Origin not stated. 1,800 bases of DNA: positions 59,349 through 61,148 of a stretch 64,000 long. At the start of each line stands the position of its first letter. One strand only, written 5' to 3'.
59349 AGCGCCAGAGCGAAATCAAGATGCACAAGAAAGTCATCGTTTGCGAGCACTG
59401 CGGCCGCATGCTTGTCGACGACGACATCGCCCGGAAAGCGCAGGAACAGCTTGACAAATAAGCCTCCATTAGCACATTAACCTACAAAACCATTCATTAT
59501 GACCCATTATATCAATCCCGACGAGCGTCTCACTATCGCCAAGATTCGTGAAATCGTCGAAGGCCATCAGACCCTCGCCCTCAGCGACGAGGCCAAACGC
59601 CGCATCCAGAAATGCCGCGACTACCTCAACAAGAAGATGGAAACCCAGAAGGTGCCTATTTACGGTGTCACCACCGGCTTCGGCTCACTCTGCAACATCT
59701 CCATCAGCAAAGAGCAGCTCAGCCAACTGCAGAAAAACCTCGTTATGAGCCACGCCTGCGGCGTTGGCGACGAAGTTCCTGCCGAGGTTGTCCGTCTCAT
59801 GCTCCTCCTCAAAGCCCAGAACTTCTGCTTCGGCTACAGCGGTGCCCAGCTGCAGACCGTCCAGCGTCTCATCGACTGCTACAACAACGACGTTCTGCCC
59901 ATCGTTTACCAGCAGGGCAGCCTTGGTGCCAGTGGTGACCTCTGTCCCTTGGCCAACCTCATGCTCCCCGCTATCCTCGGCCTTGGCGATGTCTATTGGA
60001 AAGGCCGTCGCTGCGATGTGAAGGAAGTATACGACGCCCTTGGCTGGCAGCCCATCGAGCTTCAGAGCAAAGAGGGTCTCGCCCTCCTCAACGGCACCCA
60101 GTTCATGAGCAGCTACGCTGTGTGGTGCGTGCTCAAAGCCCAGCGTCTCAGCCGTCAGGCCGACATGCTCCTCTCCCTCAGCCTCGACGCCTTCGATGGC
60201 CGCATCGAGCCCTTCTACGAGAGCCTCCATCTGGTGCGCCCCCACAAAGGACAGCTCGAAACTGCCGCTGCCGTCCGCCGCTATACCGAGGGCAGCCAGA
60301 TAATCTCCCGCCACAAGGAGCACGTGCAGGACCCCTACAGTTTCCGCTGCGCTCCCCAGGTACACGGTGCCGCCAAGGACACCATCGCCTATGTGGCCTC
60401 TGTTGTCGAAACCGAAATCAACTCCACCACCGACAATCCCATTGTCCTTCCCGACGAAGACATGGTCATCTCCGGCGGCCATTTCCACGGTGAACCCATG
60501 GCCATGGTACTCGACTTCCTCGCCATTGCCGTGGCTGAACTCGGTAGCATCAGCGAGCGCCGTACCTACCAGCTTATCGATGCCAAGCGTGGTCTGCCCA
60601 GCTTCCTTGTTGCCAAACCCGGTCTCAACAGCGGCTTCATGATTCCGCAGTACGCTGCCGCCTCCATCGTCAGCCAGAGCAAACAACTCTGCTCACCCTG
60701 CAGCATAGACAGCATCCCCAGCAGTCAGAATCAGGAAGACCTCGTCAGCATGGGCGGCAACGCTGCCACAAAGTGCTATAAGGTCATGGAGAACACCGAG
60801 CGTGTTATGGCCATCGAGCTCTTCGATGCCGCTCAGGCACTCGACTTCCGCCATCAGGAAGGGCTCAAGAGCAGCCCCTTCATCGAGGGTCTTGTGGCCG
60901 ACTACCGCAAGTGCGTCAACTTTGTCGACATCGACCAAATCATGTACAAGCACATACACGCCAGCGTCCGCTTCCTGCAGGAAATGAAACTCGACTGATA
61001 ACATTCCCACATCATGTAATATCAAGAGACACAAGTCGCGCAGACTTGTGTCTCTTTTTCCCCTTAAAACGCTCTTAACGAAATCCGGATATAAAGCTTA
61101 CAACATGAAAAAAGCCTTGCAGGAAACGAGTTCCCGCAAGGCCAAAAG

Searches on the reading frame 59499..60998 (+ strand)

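Call 47: search_protein_families(library=pfam, proteins=[window:59499-60998:+], max_evalue=0.001)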
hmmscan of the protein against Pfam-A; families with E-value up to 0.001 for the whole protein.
window:59499-60998:+ (499 aa): 1 family
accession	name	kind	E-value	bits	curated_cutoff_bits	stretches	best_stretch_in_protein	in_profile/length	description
PF00221.24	Lyase_aromatic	-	2e-186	620.7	27.3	1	11-470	1-465/466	Aromatic amino acid lyase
